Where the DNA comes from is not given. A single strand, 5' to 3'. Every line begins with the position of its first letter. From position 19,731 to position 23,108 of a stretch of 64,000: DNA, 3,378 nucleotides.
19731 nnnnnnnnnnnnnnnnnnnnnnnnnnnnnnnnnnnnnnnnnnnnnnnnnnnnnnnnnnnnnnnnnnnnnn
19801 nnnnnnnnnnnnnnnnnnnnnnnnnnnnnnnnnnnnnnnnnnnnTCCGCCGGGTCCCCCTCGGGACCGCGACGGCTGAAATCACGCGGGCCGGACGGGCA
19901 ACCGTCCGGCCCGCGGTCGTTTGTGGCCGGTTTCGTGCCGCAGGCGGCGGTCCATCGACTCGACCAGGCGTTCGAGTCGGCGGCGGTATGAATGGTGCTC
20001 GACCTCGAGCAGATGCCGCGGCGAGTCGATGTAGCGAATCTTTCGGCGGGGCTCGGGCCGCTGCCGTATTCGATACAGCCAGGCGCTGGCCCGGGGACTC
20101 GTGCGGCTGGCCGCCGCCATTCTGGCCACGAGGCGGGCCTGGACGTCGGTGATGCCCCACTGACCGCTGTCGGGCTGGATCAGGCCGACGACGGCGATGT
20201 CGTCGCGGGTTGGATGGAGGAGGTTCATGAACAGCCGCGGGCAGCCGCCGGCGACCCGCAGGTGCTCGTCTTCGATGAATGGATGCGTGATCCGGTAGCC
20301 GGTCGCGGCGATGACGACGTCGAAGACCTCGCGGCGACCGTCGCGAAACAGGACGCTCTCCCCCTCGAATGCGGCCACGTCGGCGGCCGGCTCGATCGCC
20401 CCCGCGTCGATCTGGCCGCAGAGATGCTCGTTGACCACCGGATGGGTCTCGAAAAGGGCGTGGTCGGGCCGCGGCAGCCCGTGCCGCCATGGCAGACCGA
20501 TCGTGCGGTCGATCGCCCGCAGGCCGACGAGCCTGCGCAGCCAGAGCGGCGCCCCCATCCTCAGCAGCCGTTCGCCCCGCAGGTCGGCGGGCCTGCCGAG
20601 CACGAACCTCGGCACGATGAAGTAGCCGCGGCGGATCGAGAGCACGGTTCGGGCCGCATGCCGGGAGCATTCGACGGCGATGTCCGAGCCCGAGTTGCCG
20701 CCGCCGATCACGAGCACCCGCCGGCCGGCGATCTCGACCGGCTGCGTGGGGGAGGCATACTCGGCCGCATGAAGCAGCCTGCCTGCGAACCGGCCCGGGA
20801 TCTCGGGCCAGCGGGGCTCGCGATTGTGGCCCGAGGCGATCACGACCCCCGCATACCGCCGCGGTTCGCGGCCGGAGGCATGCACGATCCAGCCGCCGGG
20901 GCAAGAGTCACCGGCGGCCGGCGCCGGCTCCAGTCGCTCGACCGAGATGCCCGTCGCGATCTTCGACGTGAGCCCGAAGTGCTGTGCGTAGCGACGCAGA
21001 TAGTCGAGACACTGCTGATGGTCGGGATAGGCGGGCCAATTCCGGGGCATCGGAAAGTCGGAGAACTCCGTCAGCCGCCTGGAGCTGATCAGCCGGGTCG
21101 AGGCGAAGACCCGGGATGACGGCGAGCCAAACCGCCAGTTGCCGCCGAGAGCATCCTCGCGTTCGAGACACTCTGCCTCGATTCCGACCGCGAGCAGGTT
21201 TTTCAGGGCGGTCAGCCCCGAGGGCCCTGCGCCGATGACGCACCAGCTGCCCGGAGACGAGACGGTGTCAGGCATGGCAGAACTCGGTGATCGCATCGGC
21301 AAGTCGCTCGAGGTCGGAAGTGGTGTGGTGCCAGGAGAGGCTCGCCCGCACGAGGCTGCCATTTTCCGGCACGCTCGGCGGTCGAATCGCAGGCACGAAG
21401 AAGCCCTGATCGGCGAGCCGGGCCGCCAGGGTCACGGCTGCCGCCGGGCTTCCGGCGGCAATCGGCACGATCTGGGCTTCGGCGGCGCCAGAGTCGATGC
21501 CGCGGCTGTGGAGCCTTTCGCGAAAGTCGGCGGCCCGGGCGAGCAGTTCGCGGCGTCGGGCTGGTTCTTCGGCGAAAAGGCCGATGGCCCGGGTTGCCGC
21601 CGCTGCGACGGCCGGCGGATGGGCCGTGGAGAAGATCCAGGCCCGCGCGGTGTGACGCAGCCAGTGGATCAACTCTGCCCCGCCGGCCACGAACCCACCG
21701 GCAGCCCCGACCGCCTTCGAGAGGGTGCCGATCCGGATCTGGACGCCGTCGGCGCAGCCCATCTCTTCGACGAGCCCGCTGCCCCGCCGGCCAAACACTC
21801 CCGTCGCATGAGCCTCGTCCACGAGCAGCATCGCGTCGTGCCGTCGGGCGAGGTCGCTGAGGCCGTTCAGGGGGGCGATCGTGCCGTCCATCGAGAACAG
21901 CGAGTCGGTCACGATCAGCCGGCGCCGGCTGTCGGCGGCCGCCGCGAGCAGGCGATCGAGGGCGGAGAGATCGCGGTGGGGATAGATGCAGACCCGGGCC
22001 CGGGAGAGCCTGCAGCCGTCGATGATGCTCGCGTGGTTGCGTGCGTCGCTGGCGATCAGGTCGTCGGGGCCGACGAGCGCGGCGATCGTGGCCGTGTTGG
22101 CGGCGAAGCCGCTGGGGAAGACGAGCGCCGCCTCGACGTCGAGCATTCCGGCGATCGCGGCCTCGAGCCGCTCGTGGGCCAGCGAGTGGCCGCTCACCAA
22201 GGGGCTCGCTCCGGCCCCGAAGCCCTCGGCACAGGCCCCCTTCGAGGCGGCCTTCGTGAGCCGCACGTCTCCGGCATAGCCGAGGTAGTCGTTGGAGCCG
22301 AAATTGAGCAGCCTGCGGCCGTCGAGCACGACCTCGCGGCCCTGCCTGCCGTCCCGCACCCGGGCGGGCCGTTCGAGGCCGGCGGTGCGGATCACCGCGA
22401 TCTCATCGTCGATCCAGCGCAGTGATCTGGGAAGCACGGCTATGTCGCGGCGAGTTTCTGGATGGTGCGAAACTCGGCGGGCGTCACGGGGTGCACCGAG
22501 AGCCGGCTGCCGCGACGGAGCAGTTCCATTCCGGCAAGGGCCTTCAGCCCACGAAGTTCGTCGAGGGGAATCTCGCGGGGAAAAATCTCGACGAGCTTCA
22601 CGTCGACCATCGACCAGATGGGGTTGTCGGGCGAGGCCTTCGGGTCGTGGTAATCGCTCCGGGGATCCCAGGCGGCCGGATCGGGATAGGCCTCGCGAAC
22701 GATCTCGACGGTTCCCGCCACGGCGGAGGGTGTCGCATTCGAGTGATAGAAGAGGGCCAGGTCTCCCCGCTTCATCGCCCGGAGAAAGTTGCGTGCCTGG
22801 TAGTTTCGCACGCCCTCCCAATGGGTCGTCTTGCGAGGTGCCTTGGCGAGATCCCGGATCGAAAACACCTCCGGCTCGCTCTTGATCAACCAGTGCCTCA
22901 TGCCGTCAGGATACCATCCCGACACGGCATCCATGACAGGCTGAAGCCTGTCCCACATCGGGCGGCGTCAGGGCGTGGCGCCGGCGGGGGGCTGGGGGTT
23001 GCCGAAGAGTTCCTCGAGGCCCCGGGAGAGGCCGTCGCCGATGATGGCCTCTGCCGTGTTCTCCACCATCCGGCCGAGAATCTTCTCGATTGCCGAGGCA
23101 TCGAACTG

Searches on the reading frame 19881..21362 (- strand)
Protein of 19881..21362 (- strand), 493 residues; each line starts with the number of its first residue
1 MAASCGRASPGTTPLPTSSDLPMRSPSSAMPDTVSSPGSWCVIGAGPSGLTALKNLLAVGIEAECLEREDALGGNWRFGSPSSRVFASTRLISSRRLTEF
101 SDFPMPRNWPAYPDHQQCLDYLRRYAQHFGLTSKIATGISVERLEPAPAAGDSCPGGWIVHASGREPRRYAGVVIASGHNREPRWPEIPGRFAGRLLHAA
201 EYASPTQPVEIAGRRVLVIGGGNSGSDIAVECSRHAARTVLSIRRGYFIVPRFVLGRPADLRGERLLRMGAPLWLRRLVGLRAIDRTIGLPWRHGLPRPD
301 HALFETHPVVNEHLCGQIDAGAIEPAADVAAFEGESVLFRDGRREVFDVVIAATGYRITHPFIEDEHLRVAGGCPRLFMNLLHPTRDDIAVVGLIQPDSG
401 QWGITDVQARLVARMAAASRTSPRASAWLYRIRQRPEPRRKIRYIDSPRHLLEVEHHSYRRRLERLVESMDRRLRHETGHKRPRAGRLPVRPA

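Call 5: search_protein_families(library=pfam, proteins=[window:19881-21362:-], max_evalue=0.01)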
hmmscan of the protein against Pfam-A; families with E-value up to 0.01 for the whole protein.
window:19881-21362:- (493 aa): 7 families
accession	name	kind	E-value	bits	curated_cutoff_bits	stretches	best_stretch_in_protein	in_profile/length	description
PF00743.25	FMO-like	-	7.1e-59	200.1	22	1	41-459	5-434/532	Flavin-binding monooxygenase-like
PF13738.12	Pyr_redox_3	-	3.2e-18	66.4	30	1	42-245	2-196/305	Pyridine nucleotide-disulphide oxidoreductase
PF07992.20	Pyr_redox_2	-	4.5e-10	39.9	26.1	1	41-241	4-170/291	Pyridine nucleotide-disulphide oxidoreductase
PF13434.12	Lys_Orn_oxgnase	-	1.1e-06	28.5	21.3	1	120-239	99-214/339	L-lysine 6-monooxygenase/L-ornithine 5-monooxygenase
PF13450.12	NAD_binding_8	-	9.6e-06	26.2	21.9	1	42-77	1-36/68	NAD(P)-binding Rossmann-like domain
PF00070.33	Pyr_redox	-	0.00063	20.6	22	0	215-247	1-33/82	Pyridine nucleotide-disulphide oxidoreductase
PF13454.12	NAD_binding_9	-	0.0013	19.2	21.8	0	42-179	2-154/155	FAD-NAD(P)-binding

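Call 13: find_encoding_contigs(protein=window:19881-21362:-, flank=10000, max_places=6)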
Protein window:19881-21362:- (493 aa): no gene with exactly this product is on record in the collection.

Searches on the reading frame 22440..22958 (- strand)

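Call 74: search_protein_families(library=pfam, proteins=[window:22440-22958:-], max_evalue=0.0001)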
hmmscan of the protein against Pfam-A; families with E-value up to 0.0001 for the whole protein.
window:22440-22958:- (172 aa): 1 family
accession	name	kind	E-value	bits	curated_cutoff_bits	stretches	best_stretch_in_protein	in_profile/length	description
PF01878.24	EVE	-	1.5e-53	181.1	23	1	21-168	1-144/145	EVE domain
